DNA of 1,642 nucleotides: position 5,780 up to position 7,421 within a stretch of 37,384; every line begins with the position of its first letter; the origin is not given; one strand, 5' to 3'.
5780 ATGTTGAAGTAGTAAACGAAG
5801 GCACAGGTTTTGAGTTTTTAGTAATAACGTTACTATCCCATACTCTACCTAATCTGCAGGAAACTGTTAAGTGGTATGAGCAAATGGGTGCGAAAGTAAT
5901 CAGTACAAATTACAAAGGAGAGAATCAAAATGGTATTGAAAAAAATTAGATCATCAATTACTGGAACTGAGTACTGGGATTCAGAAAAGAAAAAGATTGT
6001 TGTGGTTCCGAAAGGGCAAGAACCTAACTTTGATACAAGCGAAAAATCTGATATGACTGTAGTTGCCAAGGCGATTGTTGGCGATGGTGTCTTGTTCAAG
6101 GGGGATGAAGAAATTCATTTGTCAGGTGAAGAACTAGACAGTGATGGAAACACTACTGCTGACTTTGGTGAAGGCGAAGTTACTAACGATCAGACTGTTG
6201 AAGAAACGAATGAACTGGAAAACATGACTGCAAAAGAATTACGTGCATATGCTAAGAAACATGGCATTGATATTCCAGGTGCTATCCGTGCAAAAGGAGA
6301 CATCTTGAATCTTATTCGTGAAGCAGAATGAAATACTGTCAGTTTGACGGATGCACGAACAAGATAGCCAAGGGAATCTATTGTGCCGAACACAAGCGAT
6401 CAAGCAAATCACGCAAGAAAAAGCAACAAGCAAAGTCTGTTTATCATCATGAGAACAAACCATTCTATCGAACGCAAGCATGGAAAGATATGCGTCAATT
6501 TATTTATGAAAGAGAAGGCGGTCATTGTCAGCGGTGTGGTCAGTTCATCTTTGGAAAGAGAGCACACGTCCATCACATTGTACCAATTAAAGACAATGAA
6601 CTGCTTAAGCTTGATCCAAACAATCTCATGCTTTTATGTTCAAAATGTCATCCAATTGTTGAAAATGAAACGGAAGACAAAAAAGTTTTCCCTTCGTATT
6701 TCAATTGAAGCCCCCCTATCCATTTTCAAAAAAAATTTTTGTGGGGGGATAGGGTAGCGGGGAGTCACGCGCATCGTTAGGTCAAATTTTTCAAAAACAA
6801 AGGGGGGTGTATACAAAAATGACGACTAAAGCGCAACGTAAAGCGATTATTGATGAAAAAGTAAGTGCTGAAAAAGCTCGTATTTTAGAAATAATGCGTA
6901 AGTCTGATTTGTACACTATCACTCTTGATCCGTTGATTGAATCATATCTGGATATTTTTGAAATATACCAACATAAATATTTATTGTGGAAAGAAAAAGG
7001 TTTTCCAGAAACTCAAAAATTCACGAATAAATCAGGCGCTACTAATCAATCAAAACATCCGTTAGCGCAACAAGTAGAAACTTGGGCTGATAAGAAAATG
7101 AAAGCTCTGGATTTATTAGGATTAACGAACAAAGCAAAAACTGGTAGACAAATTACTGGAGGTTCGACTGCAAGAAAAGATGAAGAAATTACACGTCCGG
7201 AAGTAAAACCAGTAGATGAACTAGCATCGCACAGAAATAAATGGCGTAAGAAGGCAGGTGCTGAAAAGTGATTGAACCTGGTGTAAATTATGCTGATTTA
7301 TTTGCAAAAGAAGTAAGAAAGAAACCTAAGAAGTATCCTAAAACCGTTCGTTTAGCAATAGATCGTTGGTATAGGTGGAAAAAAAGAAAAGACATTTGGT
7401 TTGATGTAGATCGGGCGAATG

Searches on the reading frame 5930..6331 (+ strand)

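Call 3: search_protein_families(library=pfam, proteins=[window:5930-6331:+], max_evalue=0.01)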
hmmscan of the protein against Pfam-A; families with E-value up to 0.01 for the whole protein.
window:5930-6331:+ (133 aa): 2 families
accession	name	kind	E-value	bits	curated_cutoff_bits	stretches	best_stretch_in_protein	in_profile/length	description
PF07498.18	Rho_N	-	0.00031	21.1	24.9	1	95-118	1-24/43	Rho termination factor, N-terminal domain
PF21826.1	DUF6887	-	0.0068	17.1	24.2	0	96-113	4-21/62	Family of unknown function (DUF6887)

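Call 5: search_protein_families(library=phrogs, proteins=[window:5930-6331:+], max_evalue=0.01)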
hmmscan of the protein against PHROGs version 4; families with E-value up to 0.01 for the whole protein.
window:5930-6331:+ (133 aa): 6 families
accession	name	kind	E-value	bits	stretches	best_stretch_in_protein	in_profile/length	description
phrog_3281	-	DNA, RNA and nucleotide metabolism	7.7e-26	91.5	1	5-133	2-104/107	endonuclease VII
phrog_10541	-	unknown function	1.1e-08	36.2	1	82-133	55-104/108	-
phrog_2724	-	unknown function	0.00013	23.4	1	82-119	32-69/83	-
phrog_970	-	unknown function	0.00064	21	1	71-132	190-251/253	-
phrog_2250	-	unknown function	0.0027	18.6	1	83-130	115-161/168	-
phrog_14250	-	unknown function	0.0041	18.5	1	84-132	72-119/123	-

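Call 88: search_protein_families(library=ncbifam, proteins=[window:5930-6328:+], max_evalue=0.001)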
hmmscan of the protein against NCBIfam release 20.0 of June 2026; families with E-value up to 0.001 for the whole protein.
window:5930-6328:+ (133 aa): 0 families

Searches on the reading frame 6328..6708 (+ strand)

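Call 3: search_protein_families(library=pfam, proteins=[window:6328-6708:+], max_evalue=0.01)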
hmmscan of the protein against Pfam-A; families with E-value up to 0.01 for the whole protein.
window:6328-6708:+ (126 aa): 2 families
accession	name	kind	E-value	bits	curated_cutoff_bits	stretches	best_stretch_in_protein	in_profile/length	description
PF01844.29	HNH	-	1.3e-12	48.1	21.4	1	67-109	1-42/47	HNH endonuclease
PF13391.12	HNH_2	-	0.0017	18.6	21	1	67-108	1-55/66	HNH endonuclease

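Call 88: search_protein_families(library=ncbifam, proteins=[window:6328-6705:+], max_evalue=0.001)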
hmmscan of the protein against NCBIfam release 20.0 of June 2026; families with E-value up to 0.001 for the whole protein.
window:6328-6705:+ (126 aa): 2 families
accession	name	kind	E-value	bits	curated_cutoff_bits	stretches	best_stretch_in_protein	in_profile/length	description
NF040563.1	guided_IscB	equivalog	2.2e-06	27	175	1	53-116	182-240/314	RNA-guided endonuclease IscB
NF041791.1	anti-phage_ZorE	equivalog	0.0003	19.7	600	1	34-108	177-247/358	type II Zorya anti-phage system protein ZorE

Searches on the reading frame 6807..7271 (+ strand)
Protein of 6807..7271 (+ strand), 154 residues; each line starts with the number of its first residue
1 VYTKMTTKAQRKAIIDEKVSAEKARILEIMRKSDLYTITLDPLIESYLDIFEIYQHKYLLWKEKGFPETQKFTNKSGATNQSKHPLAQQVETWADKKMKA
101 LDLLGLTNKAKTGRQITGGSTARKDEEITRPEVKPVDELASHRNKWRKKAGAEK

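Call 3: search_protein_families(library=pfam, proteins=[window:6807-7271:+], max_evalue=0.01)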
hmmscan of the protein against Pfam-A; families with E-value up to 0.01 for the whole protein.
window:6807-7271:+ (154 aa): 1 family
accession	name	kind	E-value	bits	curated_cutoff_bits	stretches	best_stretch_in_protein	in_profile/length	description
PF05119.17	Terminase_4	-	5e-09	36.9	24.7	1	25-117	7-94/98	Phage terminase, small subunit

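Call 88: search_protein_families(library=ncbifam, proteins=[window:6807-7268:+], max_evalue=0.001)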
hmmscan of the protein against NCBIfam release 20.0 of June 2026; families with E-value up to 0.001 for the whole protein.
window:6807-7268:+ (154 aa): 0 families
